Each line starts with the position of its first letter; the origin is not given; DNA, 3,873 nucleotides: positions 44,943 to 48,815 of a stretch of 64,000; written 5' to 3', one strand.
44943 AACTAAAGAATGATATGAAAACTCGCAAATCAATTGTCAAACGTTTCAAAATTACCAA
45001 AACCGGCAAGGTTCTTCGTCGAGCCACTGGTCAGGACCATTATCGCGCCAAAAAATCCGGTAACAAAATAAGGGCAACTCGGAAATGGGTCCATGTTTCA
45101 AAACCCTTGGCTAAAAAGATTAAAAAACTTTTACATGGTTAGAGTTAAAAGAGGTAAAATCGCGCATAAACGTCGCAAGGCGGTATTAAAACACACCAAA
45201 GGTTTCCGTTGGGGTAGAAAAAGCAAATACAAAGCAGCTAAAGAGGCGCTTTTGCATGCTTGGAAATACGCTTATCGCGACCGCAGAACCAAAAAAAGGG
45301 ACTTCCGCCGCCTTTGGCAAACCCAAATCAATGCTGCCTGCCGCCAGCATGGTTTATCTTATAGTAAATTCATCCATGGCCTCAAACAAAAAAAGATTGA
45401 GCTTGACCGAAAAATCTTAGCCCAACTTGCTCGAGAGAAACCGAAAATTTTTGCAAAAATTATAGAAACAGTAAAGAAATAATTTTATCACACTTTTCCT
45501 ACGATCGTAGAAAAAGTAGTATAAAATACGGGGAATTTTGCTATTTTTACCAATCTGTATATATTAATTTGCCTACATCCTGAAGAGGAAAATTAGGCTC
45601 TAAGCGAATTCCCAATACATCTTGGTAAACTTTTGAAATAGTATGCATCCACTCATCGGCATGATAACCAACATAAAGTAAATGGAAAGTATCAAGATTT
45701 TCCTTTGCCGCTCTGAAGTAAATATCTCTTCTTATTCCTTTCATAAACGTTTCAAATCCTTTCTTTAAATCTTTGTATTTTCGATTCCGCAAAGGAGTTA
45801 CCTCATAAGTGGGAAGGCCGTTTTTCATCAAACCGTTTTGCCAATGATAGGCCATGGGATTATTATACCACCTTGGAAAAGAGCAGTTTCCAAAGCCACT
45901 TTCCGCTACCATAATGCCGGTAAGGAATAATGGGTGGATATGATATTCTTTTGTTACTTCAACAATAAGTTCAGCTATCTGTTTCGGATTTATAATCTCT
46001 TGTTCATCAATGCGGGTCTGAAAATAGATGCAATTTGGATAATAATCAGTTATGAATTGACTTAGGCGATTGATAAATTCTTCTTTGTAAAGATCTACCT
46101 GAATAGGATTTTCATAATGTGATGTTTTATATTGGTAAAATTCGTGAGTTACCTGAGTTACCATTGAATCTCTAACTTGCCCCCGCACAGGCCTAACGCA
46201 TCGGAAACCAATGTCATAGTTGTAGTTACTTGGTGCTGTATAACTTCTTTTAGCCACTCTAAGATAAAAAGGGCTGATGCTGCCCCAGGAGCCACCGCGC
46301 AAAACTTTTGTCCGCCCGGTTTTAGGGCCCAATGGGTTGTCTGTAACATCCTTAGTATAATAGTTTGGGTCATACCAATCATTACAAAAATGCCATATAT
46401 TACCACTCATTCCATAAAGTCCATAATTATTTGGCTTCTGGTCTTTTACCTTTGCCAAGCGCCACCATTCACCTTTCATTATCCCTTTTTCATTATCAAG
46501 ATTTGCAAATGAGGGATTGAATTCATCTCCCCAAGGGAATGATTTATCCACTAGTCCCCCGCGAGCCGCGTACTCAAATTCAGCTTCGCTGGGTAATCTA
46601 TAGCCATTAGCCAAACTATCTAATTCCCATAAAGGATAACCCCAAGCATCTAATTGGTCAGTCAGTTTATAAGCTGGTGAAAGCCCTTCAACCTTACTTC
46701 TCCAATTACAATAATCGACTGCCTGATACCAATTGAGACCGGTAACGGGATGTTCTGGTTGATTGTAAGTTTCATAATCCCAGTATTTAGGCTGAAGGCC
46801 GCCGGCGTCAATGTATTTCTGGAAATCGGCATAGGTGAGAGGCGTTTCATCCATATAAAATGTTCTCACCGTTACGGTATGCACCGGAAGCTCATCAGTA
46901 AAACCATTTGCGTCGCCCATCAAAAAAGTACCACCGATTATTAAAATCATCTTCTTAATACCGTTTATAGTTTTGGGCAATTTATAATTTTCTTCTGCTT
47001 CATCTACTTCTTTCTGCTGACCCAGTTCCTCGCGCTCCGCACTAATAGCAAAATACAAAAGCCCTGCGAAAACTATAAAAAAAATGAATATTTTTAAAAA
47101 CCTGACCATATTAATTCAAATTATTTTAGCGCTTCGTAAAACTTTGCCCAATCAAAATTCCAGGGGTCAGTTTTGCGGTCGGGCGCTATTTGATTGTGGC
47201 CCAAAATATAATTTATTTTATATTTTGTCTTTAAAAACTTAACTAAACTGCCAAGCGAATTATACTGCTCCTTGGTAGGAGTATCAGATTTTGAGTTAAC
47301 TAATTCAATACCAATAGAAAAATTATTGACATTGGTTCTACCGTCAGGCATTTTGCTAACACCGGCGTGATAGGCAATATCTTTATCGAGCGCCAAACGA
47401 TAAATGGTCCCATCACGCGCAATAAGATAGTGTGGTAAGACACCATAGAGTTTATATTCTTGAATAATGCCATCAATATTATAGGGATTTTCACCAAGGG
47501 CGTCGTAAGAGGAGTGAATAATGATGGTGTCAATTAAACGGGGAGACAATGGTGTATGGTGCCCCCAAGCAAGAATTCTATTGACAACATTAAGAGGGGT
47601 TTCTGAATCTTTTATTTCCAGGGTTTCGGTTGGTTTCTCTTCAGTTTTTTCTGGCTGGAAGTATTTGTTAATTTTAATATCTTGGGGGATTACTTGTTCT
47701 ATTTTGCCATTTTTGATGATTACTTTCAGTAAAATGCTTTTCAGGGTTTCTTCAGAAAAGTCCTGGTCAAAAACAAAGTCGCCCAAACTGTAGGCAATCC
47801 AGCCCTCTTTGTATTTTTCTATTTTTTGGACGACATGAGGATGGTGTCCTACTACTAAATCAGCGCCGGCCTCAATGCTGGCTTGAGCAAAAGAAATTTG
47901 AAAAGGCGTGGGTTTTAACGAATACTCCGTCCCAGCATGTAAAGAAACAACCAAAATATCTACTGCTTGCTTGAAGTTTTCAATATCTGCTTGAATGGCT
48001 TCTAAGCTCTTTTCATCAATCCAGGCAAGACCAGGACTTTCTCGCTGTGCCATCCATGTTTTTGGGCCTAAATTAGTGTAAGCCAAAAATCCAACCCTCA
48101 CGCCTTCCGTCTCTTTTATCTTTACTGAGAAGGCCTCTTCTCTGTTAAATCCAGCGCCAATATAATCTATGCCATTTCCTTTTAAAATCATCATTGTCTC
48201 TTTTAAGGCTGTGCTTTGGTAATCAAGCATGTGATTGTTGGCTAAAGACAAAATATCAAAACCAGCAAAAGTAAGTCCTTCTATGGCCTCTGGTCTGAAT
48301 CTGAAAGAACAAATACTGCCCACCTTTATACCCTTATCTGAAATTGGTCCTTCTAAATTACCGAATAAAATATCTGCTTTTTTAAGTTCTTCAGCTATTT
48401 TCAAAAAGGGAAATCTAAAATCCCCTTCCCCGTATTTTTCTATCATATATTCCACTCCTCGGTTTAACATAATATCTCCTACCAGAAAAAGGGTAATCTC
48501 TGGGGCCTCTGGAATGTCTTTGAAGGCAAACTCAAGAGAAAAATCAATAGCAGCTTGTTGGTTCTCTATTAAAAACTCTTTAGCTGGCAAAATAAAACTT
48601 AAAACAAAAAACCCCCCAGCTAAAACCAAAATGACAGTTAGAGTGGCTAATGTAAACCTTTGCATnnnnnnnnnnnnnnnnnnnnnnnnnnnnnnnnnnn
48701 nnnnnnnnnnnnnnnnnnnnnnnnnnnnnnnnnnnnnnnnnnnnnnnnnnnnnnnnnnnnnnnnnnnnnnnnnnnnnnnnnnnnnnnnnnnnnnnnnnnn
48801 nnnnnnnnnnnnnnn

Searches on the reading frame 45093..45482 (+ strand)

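Call 89: search_protein_families(library=pfam, max_evalue=0.01, proteins=[window:45093-45482:+])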
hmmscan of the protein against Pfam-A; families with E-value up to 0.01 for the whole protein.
window:45093-45482:+ (129 aa): 1 family
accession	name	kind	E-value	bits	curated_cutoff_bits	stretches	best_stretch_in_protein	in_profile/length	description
PF00453.23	Ribosomal_L20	-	8.9e-40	135.6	30.8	1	17-123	1-107/107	Ribosomal protein L20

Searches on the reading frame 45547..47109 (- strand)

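Call 33: search_protein_families(library=pfam, proteins=[window:45547-47109:-])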
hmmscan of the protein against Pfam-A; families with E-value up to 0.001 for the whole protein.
window:45547-47109:- (520 aa): 2 families
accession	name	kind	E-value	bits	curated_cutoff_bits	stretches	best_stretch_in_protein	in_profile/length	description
PF03781.23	FGE-sulfatase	-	5.3e-57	193.8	23.3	1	52-306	3-255/255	Sulfatase-modifying factor enzyme 1-like domain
PF01832.25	Glucosaminidase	-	0.00022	22.3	30.2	1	380-483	2-105/123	Mannosyl-glycoprotein endo-beta-N-acetylglucosaminidase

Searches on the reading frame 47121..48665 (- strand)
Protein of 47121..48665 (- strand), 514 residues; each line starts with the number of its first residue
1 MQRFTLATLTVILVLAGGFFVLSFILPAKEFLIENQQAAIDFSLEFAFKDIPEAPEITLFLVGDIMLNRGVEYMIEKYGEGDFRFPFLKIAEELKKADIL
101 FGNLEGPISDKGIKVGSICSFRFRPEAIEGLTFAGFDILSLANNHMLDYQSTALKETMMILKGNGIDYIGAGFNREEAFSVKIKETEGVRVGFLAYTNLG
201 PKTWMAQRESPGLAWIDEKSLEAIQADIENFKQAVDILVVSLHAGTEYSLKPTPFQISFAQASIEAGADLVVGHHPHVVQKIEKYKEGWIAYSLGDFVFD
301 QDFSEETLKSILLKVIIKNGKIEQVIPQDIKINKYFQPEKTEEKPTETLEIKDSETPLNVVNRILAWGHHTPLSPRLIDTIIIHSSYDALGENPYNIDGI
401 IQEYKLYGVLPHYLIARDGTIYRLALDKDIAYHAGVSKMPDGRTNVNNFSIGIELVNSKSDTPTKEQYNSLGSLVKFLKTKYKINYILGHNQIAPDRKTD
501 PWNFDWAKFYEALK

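Call 33: search_protein_families(library=pfam, proteins=[window:47121-48665:-])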
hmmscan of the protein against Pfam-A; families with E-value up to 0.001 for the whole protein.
window:47121-48665:- (514 aa): 2 families
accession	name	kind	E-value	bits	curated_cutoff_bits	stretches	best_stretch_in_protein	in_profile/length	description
PF09587.15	PGA_cap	-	2.2e-75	253.9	27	1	58-301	1-255/255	Bacterial capsule synthesis protein PGA_cap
PF01510.30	Amidase_2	-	1.3e-25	90.7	26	1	378-501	5-129/131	N-acetylmuramoyl-L-alanine amidase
